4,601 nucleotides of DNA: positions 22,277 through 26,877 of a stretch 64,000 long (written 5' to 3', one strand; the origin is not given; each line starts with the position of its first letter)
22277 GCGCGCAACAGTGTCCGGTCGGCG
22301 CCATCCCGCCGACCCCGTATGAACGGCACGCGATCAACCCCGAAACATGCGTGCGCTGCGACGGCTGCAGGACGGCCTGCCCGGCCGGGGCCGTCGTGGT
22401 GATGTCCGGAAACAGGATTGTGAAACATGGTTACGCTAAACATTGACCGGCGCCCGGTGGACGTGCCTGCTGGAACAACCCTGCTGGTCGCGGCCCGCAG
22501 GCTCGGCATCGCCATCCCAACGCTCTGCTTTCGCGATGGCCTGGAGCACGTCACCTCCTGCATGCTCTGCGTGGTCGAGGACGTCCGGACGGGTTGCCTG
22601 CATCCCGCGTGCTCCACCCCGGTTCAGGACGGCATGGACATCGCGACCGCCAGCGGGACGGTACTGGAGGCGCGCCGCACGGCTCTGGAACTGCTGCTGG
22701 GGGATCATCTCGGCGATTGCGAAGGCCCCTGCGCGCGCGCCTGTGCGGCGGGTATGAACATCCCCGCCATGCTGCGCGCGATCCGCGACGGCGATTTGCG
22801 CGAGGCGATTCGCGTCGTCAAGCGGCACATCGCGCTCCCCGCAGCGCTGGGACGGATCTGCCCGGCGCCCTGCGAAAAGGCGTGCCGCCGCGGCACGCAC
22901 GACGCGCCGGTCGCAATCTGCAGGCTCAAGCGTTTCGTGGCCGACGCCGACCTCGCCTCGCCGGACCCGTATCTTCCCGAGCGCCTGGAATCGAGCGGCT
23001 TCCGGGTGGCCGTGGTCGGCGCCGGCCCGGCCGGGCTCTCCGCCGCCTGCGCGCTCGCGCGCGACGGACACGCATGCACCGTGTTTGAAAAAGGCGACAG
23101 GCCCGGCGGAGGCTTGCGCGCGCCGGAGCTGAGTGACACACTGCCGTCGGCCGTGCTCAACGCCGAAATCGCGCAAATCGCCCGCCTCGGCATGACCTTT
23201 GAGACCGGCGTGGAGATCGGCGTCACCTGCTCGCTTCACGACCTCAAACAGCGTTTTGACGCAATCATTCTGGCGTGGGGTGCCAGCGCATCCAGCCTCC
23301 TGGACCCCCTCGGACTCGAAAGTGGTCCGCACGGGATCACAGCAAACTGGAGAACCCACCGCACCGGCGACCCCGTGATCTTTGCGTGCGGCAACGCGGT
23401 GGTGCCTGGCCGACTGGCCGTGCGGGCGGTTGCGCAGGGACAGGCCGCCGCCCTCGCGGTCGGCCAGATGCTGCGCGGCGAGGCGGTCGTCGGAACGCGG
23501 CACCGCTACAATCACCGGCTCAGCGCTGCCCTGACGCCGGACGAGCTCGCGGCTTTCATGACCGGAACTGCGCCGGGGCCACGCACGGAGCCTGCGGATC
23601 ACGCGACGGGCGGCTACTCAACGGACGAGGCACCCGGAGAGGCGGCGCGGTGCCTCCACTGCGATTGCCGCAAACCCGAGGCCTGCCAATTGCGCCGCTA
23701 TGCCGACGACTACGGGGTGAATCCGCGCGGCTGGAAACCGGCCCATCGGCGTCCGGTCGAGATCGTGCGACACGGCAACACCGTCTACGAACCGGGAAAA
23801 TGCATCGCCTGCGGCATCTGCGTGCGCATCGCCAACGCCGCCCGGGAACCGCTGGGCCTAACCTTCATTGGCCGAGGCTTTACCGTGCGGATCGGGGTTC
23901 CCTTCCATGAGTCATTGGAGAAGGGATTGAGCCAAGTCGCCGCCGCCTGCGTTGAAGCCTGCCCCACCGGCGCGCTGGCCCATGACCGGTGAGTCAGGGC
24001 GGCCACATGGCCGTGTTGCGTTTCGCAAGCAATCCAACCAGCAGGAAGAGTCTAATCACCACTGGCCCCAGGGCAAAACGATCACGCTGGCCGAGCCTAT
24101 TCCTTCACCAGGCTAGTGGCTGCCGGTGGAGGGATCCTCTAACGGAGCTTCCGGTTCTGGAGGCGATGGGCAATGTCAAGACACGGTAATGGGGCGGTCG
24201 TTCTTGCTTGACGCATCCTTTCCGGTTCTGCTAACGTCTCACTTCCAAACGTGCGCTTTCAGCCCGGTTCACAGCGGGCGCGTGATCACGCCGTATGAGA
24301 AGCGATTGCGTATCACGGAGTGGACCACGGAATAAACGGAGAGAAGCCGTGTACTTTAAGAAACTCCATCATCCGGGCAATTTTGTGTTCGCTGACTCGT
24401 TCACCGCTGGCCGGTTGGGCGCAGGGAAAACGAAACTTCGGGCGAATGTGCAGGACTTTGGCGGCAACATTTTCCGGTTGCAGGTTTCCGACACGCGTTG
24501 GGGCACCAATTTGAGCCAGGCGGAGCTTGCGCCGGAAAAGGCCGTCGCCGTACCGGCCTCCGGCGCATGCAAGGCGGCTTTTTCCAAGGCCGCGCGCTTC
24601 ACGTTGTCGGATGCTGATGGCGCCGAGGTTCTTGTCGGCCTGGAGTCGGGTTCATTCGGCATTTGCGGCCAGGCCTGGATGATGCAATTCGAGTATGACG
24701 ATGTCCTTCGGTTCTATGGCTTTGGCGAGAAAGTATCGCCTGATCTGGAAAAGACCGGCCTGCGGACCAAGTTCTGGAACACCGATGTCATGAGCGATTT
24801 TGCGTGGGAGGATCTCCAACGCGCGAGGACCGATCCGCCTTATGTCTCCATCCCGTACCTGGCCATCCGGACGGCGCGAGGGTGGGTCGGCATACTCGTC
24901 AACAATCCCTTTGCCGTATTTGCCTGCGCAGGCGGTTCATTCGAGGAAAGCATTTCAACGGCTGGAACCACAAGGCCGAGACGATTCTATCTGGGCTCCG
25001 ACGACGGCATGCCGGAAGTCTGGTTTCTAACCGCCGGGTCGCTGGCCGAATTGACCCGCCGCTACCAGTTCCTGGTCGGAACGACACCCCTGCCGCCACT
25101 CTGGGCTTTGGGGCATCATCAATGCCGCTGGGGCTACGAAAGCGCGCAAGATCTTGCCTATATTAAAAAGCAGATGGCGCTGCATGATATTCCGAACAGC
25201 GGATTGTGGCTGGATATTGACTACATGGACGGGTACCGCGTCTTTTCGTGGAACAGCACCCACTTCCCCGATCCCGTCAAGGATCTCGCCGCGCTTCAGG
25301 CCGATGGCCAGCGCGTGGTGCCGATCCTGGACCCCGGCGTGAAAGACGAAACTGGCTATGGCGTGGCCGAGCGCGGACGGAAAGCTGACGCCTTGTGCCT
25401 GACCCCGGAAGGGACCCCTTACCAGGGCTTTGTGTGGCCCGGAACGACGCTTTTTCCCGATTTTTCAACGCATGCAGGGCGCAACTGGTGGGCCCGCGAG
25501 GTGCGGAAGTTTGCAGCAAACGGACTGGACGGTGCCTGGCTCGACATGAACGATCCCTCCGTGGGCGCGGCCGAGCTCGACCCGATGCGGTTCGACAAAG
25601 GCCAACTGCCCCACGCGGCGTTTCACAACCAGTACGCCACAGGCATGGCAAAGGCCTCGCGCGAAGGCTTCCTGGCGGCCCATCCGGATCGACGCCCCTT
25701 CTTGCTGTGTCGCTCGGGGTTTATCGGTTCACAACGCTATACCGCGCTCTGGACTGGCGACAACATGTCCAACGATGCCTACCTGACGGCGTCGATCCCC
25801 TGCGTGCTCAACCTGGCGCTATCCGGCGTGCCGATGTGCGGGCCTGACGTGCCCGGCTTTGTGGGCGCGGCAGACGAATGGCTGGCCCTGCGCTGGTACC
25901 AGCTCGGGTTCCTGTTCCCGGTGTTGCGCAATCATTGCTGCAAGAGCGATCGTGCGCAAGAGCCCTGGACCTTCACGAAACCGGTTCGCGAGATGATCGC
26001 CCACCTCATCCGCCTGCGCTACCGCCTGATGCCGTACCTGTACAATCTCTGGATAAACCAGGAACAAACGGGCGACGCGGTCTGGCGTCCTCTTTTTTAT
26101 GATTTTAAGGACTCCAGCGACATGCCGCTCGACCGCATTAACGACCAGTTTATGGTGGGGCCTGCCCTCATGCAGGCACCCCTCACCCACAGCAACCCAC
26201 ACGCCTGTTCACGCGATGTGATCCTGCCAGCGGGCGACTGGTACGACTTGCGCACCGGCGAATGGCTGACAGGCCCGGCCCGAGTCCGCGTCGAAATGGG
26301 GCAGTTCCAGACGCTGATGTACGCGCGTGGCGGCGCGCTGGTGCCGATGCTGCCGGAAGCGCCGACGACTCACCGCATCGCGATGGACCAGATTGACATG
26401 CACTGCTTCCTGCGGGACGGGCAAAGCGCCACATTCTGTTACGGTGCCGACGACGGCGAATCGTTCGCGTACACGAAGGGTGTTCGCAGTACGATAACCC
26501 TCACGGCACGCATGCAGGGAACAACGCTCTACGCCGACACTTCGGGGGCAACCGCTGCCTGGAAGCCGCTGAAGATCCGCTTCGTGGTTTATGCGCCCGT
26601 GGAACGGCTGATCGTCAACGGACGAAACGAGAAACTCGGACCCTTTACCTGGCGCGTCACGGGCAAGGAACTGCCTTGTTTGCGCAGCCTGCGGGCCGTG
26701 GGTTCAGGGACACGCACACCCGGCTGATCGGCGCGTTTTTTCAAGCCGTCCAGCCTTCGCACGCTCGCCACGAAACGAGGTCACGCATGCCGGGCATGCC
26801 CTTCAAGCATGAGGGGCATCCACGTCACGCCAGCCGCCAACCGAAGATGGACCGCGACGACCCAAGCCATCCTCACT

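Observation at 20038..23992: HydB/FdhB-type NuoEF fusion plus 2Fe-2S-GltD protein without any catalytic hydrogenase or formate dehydrogenase partner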

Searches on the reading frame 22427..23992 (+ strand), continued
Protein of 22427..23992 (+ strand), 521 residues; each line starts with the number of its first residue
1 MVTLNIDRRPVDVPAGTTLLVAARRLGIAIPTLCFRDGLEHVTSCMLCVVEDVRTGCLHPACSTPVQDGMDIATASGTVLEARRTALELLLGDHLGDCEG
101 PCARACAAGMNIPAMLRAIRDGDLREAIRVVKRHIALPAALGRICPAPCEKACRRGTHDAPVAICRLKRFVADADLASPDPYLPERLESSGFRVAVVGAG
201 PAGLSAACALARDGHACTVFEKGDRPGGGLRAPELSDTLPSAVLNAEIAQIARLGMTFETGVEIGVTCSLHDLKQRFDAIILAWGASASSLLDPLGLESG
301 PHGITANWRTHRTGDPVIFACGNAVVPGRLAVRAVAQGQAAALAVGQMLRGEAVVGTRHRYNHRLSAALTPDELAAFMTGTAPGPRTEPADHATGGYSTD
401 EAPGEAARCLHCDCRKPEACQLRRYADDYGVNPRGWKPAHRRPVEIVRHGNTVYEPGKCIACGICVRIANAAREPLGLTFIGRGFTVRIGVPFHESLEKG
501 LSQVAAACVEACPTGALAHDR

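Call 10: find_encoding_contigs(protein=P0100, flank=10000, max_places=2)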
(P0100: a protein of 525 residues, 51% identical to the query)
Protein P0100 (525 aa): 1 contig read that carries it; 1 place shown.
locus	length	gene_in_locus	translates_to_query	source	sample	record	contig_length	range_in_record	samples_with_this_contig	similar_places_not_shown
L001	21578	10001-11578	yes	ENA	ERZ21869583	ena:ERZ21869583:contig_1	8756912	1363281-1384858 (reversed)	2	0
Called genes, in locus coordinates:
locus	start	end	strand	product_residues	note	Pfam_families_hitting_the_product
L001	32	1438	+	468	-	PF13570:Beta-prop_ACSF4 (weak), PF13360:PQQ_2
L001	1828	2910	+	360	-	PF01436:NHL (faint)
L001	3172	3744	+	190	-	PF12838:Fer4_7 (faint), PF00037:Fer4 (faint), PF12797:Fer4_2 (faint), PF12837:Fer4_6 (faint)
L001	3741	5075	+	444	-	PF12801:Fer4_5, PF12838:Fer4_7 (faint), PF12837:Fer4_6 (faint), PF13484:Fer4_16 (faint), PF14697:Fer4_21 (faint), PF13183:Fer4_8 (faint), PF13187:Fer4_9 (faint), PF00037:Fer4 (weak), +1 more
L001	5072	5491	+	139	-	-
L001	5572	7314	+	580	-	PF01011:PQQ (faint), PF13360:PQQ_2, PF13570:Beta-prop_ACSF4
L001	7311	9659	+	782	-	PF01257:2Fe-2S_thioredx, PF00037:Fer4 (faint), PF01512:Complex1_51K, PF10589:NADH_4Fe-4S, PF12838:Fer4_7 (weak), PF13187:Fer4_9 (weak), PF14697:Fer4_21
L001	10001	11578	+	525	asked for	PF00111:Fer2 (weak), PF13510:Fer2_4, PF14691:Fer4_20, PF07992:Pyr_redox_2, PF00890:FAD_binding_2 (weak), PF01266:DAO, PF13450:NAD_binding_8, PF01593:Amino_oxidase, +2 more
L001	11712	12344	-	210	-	PF00072:Response_reg, PF00196:GerE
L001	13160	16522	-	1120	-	PF00873:ACR_tran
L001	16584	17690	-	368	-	PF25919:BSH_CusB (faint), PF25954:Beta-barrel_RND_2 (faint), PF00364:Biotin_lipoyl (faint), PF25917:BSH_RND, PF25973:BSH_CzcB (weak), PF25885:HH_EMRA, PF25876:HH_MFP_RND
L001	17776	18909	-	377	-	-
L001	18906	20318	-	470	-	PF01654:Cyt_bd_oxida_I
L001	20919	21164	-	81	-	-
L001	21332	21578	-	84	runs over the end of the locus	PF13490:zf-HC2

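Call 11: find_encoding_contigs(protein=P0075, flank=10000, max_places=2)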
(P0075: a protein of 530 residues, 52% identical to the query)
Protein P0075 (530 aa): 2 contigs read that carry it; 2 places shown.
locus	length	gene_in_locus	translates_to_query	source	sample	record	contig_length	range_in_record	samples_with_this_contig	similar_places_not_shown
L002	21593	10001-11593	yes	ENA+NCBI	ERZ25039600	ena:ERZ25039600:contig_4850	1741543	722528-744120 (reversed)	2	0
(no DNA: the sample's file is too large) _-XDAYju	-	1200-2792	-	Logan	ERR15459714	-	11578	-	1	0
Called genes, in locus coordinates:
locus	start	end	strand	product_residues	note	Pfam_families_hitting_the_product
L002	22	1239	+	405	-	PF13570:Beta-prop_ACSF4 (faint), PF13360:PQQ_2, PF01011:PQQ (faint)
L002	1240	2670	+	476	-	PF13360:PQQ_2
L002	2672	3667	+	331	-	PF08450:SGL (faint), PF01436:NHL (faint), PF07494:Reg_prop (faint)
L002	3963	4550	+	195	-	PF12838:Fer4_7 (faint), PF12837:Fer4_6 (weak)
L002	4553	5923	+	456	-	PF12801:Fer4_5, PF12837:Fer4_6 (faint), PF12838:Fer4_7 (faint), PF13183:Fer4_8 (faint), PF13187:Fer4_9 (faint), PF13237:Fer4_10 (faint), PF12801:Fer4_5 (weak), PF00037:Fer4 (weak), +3 more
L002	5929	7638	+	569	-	PF13360:PQQ_2, PF13570:Beta-prop_ACSF4, PF13360:PQQ_2 (weak)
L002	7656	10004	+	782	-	PF01257:2Fe-2S_thioredx, PF01512:Complex1_51K, PF10531:SLBB (weak), PF10589:NADH_4Fe-4S, PF12838:Fer4_7, PF13187:Fer4_9 (weak), PF13237:Fer4_10 (weak), PF14697:Fer4_21, +1 more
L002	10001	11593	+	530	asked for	PF13510:Fer2_4, PF14691:Fer4_20, PF00890:FAD_binding_2 (faint), PF07992:Pyr_redox_2 (faint), PF13450:NAD_binding_8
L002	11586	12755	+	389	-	-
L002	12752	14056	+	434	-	PF13579:Glyco_trans_4_4 (weak), PF13439:Glyco_transf_4, PF00534:Glycos_transf_1, PF13692:Glyco_trans_1_4, PF13524:Glyco_trans_1_2 (weak)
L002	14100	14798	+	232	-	PF00005:ABC_tran, PF13304:AAA_21 (faint)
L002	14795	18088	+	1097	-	PF02687:FtsX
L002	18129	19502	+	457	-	PF13360:PQQ_2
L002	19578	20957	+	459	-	PF13570:Beta-prop_ACSF4 (faint), PF13360:PQQ_2, PF25293:Beta-prop_EMC1_N (faint)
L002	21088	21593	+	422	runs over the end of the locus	PF00109:ketoacyl-synt, PF02801:Ketoacyl-synt_C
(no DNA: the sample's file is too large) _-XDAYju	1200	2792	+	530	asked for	PF13510:Fer2_4, PF14691:Fer4_20, PF00890:FAD_binding_2 (faint), PF07992:Pyr_redox_2 (faint), PF13450:NAD_binding_8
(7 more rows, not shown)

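Call 12: find_encoding_contigs(protein=P0073, flank=10000, max_places=2)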
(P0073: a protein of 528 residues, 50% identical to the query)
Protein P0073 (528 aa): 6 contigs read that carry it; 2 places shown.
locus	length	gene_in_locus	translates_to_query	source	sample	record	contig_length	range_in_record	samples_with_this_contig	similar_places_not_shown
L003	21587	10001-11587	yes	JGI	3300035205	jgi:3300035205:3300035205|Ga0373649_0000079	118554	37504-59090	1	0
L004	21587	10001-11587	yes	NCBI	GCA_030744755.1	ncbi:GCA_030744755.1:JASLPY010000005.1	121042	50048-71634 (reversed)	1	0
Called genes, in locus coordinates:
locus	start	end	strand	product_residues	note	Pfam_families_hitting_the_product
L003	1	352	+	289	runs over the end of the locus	-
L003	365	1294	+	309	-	PF00005:ABC_tran, PF13304:AAA_21 (faint)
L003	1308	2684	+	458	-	-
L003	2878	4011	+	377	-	-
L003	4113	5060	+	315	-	PF02424:ApbE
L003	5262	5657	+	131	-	PF07238:PilZ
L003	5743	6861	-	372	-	-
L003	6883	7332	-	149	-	PF00692:dUTPase, PF22769:DCD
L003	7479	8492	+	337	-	PF03331:LpxC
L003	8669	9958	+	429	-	PF13579:Glyco_trans_4_4, PF13439:Glyco_transf_4, PF00534:Glycos_transf_1, PF13692:Glyco_trans_1_4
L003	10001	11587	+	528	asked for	PF13510:Fer2_4, PF14691:Fer4_20, PF07992:Pyr_redox_2, PF01946:Thi4 (weak), PF01266:DAO (weak), PF01494:FAD_binding_3 (weak), PF13450:NAD_binding_8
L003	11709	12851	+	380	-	PF13570:Beta-prop_ACSF4, PF01011:PQQ (faint), PF07774:EMC1_C (faint), PF13360:PQQ_2, PF13570:Beta-prop_ACSF4, PF13360:PQQ_2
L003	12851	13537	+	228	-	PF00005:ABC_tran, PF13304:AAA_21 (faint)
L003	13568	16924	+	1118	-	PF02687:FtsX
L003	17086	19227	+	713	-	PF03629:SASA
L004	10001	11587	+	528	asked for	PF13510:Fer2_4, PF14691:Fer4_20, PF07992:Pyr_redox_2, PF01946:Thi4 (weak), PF01266:DAO (weak), PF01494:FAD_binding_3 (weak), PF13450:NAD_binding_8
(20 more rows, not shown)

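Call 19: find_related_loci(query=window:22427-23992:+, collection=genome_contigs, flank=10000)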
Query window:22427-23992:+ (521 aa) in genome_contigs; peptide patterns used: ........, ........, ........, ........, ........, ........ (x = any residue, [..] = any of these).
600 stretches matched a pattern (row limit reached: there are more); 45 encode a relative of the query (tblastn E <= 1e-3); 45 distinct loci.
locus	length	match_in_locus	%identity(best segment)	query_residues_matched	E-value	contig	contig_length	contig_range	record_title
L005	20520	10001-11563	89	1-521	0e+0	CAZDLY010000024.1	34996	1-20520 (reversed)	MAG TPA_asm: uncultured Akkermansia sp. isolate SRP272421_co3_415 genome assembly, contig: NODE_2005_length_34996_cov_20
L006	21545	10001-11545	89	1-515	0e+0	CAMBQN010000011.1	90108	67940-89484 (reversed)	MAG: Akkermansia muciniphila isolate MiH-14oct19-36 genome assembly, contig: MiH-14oct19-C290, whole genome shotgun sequ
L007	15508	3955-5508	46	1-518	4e-160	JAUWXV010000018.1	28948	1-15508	MAG: bacterium isolate CSMAG_2693 CSMAG_2693_k141_1680568_length_28948_cov_7.9847, whole genome shotgun sequence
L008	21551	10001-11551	48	2-518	2e-156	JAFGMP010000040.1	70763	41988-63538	MAG: Candidatus Latescibacterota bacterium isolate Zod_Metabat.481 k87_565875, whole genome shotgun sequence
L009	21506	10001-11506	47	7-518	2e-149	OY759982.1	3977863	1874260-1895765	MAG: Prolixibacteraceae bacterium isolate a65ce3e3-c5f4-4774-b918-da8a2197b833 genome assembly, chromosome: 2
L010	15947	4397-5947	47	1-517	1e-141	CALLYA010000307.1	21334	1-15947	MAG TPA_asm: uncultured Verrucomicrobia bacterium isolate SRR1561990_bin.5_CONCOCT_v1.1_MAG genome assembly, contig: ERZ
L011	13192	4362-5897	45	1-518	4e-142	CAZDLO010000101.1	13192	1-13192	MAG TPA_asm: uncultured Tangfeifania sp. isolate SRP272421_co2_268 genome assembly, contig: NODE_16026_length_13192_cov_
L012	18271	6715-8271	43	2-521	2e-135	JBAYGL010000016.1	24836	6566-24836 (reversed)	MAG: Limisphaerales bacterium isolate SO_2016_GW1_124 scaffold03513_OW334_2016, whole genome shotgun sequence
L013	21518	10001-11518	45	4-517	8e-134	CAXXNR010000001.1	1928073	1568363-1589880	MAG: Fimbriimonadaceae bacterium isolate 939668e7-54b4-418c-928c-765401946cf0 genome assembly, contig: contig_1, whole g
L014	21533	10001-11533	47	6-517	2e-133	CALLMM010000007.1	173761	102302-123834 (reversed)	MAG: uncultured Chthonomonadales bacterium isolate N1_Bin_MAXBIN__064_1 genome assembly, contig: c_000002329093, whole g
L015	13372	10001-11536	44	1-518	2e-131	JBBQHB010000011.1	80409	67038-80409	MAG: Bacteroidales bacterium isolate Co_metawrap_927 Cmw_927_k141_214495_length_80409_cov_14.9993, whole genome shotgun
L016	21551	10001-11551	44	1-518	2e-131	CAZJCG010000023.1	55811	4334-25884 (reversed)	MAG TPA_asm: uncultured Lentimicrobiaceae bacterium isolate SRP167436_co1_356 genome assembly, contig: NODE_671_length_5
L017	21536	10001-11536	43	1-518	5e-131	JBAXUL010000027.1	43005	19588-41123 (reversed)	MAG: Prolixibacteraceae bacterium isolate ELA660 MAG660_27, whole genome shotgun sequence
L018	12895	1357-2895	46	2-517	1e-130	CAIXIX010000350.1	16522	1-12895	MAG: uncultured Chthonomonas sp. isolate AM-2014_bin-3721 genome assembly, contig: bin-3721:350/614, whole genome shotgu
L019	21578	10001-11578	47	1-517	7e-130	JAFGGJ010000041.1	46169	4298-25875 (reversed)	MAG: Planctomycetota bacterium isolate Zod_Metabat.1381 k87_4958903, whole genome shotgun sequence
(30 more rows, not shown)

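Call 52: predict_structure(alignment_id=A2)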
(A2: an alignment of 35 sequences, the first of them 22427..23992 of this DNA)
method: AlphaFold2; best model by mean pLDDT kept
length: 521 residues; sequences in the alignment: 35
mean_pLDDT: 87.2   pTM: 0.87
mean pLDDT of the five models: 87.2, 81.1, 78.9, 77.6, 76.1
residues with pLDDT >= 90: 305; 70-90: 175; 50-70: 23; < 50: 18
segments of 3 or more residues with pLDDT < 50: 477-494
pLDDT, mean of each block of 10 residues (from residue 1): 97 95 96 87 83 96 95 97 90 80 91 95 96 92 92 92 95 94 93 97 97 97 92 91 95 94 87 96 78 75 88 95 86 93 97 89 82 88 89 83 95 88 91 75 77 79 80 59 34 52 79 86 69
secondary structure, 60 per line:
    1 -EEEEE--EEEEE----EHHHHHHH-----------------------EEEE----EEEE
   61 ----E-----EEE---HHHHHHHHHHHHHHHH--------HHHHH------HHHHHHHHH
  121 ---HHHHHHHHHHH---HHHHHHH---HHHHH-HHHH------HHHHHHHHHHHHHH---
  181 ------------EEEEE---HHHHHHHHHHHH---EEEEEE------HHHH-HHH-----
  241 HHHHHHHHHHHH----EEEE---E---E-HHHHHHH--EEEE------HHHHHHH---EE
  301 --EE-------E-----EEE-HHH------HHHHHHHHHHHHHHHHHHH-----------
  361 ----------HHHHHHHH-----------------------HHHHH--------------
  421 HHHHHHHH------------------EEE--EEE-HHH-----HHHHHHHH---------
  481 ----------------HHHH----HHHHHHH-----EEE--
elements in order: E2-6 E9-13 H19-25 E49-52 E57-60 E71-73 H77-92 H101-105 H112-120 H124-134 H138-144 H148-152 H154-157 H164-177 E193-197 H201-212 E216-221 H228-231 H241-252 E257-260 H270-276 E279-282 H289-295 E318-320 H331-349 H371-378 H402-406 H421-428 E447-449 E452-454 H464-471 H497-500 H505-511 E517-519

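Call 56: fold_search(model_id=the predicted structure, library=pdb)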
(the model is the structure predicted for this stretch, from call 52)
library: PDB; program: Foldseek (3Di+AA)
matches with E <= 10: 1990; with E <= 0.001: 507
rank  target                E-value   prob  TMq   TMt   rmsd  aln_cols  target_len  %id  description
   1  9bov_A                1.1e-43  1.00  0.88  0.40   5.7       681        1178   29  Structure of electron bifurcating Nfn-ABC complexed with NAD from Caldicellulosiruptor saccharolyticus (released 2025-03-05)
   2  8oh5_C                3.2e-42  1.00  0.85  0.39   6.4       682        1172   27  Cryo-EM structure of the electron bifurcating transhydrogenase StnABC complex from Sporomusa Ovata (state 2) (released 2023-09-13)
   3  9n5u_A                1.8e-37  1.00  0.89  0.50   3.4       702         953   24  Structure of the Thermococcus sibiricus NfnABC complex (released 2025-05-07)
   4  9n5v_A                2.5e-37  1.00  0.89  0.50   3.3       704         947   23  Structure of the NAD(H)-bound Thermococcus sibiricus NfnABC complex (released 2025-05-07)
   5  5vj7_A                8.0e-16  1.00  0.42  0.48  10.5       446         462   20  Ferredoxin NADP Oxidoreductase (Xfn) (released 2017-07-19)
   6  4ylf_B                1.1e-15  1.00  0.45  0.50   8.6       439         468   21  Insights into flavin-based electron bifurcation via the NADH-dependent reduced ferredoxin-NADP oxidoreductase structur (released 2015-07-08)
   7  5jca_L                2.4e-15  1.00  0.44  0.48   8.1       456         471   19  NADP(H) bound NADH-dependent Ferredoxin:NADP Oxidoreductase (NfnI) from Pyrococcus furiosus (released 2017-04-12)
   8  5jfc_L                2.7e-15  1.00  0.43  0.49   8.1       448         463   19  NADH-dependent Ferredoxin:NADP Oxidoreductase (NfnI) from Pyrococcus furiosus (released 2017-04-12)
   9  2vdc_G                1.4e-13  1.00  0.41  0.46  10.9       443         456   17  THE 9.5 A RESOLUTION STRUCTURE OF GLUTAMATE SYNTHASE FROM CRYO-ELECTRON MICROSCOPY AND ITS OLIGOMERIZATION BEHAVIOR IN (released 2008-01-15)
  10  7mfm_I                1.4e-12  1.00  0.45  0.48   8.2       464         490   18  Glutamate synthase, glutamate dehydrogenase counter-enzyme complex (released 2022-01-05)
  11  1gt8_B                8.9e-12  1.00  0.41  0.22  12.1       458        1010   15  DIHYDROPYRIMIDINE DEHYDROGENASE (DPD) FROM PIG, TERNARY COMPLEX WITH NADPH AND URACIL-4-ACETIC ACID (released 2002-04-11)
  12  1h7x_A                9.5e-12  1.00  0.43  0.22  11.5       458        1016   15  Dihydropyrimidine dehydrogenase (DPD) from pig, ternary complex of a mutant enzyme (C671A), NADPH and 5-fluorouracil (released 2001-02-23)
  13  1gth_B                9.5e-12  1.00  0.42  0.22  11.4       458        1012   16  DIHYDROPYRIMIDINE DEHYDROGENASE (DPD) FROM PIG, TERNARY COMPLEX WITH NADPH AND 5-IODOURACIL (released 2002-04-11)
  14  1h7w_B                1.2e-11  1.00  0.43  0.22  11.3       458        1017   15  Dihydropyrimidine dehydrogenase (DPD) from pig (released 2001-02-23)
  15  8f6n_D                1.3e-11  1.00  0.41  0.22  11.8       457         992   16  Dihydropyrimidine Dehydrogenase (DPD) C671S Mutant Soaked with Thymine Quasi-Anaerobically (released 2023-02-01)
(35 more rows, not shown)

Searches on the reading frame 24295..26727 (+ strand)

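Call 4: search_protein_families(library=pfam, proteins=[window:24295-26727:+], max_evalue=0.01)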
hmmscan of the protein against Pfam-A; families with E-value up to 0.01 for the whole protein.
window:24295-26727:+ (810 aa): 4 families
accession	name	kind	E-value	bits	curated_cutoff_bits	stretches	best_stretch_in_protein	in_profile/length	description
PF01055.32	Glyco_hydro_31_2nd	-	1.7e-104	350.2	23.5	1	264-585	1-328/328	Glycosyl hydrolases family 31 TIM-barrel domain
PF21365.3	Glyco_hydro_31_3rd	-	6e-17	62.3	24.4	1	593-682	1-86/87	Glycosyl hydrolase family 31 C-terminal domain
PF13802.12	Gal_mutarotas_2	-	3.8e-09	37.5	27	1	84-208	59-181/184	Glycosyl hydrolase 31 N-terminal galactose mutarotase-like domain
PF17137.9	DUF5110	-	0.00029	21.2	27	1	702-755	4-57/71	Domain of unknown function (DUF5110)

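Call 5: search_protein_families(library=ncbifam, proteins=[window:24295-26727:+], max_evalue=0.01)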
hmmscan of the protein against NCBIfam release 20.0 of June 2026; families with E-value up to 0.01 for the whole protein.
window:24295-26727:+ (810 aa): 3 families
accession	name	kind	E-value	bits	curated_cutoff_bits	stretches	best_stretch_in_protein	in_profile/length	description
NF040948.1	alpha_gluc_MalA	equivalog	5.5e-111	371.8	800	1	139-685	62-608/627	alpha-glucosidase MalA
NF007940.0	PRK10658.1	equivalog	9.8e-49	166.4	606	1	132-741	153-727/771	alpha-xylosidase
NF007746.0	PRK10426.1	equivalog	1.1e-25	90.2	553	1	317-670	307-659/683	alpha-glucosidase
